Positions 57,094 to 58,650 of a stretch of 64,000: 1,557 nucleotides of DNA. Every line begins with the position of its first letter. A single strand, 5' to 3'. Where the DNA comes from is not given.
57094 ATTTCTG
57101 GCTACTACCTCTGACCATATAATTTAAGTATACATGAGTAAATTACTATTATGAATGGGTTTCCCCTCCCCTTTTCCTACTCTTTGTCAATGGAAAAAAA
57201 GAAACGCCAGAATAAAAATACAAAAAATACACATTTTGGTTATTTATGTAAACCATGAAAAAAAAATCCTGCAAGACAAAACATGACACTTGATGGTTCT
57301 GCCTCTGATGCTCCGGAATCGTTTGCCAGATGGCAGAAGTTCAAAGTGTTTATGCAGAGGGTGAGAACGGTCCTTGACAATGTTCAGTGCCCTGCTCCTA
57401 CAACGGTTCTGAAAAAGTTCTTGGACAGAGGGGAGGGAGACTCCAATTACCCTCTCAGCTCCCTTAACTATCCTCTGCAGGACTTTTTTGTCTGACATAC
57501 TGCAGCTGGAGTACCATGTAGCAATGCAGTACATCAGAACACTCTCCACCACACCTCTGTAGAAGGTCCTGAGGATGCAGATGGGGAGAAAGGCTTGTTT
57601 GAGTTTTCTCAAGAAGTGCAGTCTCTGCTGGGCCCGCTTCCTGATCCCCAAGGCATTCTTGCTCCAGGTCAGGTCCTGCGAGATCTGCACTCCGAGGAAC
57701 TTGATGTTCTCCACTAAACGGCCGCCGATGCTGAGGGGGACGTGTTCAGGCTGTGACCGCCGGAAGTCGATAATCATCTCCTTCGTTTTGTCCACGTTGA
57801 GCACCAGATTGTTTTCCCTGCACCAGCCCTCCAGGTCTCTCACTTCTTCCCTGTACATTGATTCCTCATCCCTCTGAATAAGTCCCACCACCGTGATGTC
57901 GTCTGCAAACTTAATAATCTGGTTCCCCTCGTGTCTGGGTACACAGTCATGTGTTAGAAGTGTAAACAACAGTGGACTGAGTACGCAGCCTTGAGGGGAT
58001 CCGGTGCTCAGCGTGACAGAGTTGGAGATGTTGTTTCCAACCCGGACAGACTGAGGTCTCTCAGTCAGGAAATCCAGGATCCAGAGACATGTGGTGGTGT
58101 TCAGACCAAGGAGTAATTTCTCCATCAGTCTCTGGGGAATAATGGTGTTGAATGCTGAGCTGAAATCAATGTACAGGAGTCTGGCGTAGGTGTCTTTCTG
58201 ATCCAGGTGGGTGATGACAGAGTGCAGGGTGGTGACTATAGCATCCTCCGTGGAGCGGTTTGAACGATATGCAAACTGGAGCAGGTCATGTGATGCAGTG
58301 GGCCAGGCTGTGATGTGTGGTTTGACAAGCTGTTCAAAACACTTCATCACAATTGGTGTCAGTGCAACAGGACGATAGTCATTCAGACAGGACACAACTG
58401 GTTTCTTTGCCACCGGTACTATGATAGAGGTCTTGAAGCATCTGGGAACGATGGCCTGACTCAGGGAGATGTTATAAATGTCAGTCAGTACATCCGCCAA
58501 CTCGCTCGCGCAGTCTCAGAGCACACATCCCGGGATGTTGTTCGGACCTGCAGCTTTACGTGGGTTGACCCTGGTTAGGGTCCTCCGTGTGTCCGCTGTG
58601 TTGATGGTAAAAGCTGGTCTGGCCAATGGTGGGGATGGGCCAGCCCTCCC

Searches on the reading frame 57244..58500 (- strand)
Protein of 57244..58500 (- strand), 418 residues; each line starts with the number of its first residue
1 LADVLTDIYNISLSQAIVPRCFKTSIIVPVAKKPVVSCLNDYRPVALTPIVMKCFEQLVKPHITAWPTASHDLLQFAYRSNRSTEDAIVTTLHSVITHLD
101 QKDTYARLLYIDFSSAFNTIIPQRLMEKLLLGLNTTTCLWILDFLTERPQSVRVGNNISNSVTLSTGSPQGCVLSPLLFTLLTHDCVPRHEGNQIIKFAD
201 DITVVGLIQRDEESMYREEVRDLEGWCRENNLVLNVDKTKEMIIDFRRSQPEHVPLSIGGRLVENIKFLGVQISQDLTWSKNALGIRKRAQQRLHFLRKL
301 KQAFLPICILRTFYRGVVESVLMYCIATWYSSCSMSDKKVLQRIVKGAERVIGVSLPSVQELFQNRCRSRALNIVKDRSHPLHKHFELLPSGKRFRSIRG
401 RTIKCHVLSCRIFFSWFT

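Call 16: search_protein_families(library=pfam, proteins=[window:57244-58500:-], max_evalue=0.01)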
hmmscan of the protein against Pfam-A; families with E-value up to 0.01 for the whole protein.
window:57244-58500:- (418 aa): 2 families
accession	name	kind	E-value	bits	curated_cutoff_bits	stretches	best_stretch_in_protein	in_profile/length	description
PF00078.32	RVT_1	-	9e-29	101.1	29.6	1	32-273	3-205/205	Reverse transcriptase (RNA-dependent DNA polymerase)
PF09004.15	ALKBH8_N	-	6.7e-13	48.5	21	1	279-320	1-42/42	Alkylated DNA repair protein alkB homolog 8, N-terminal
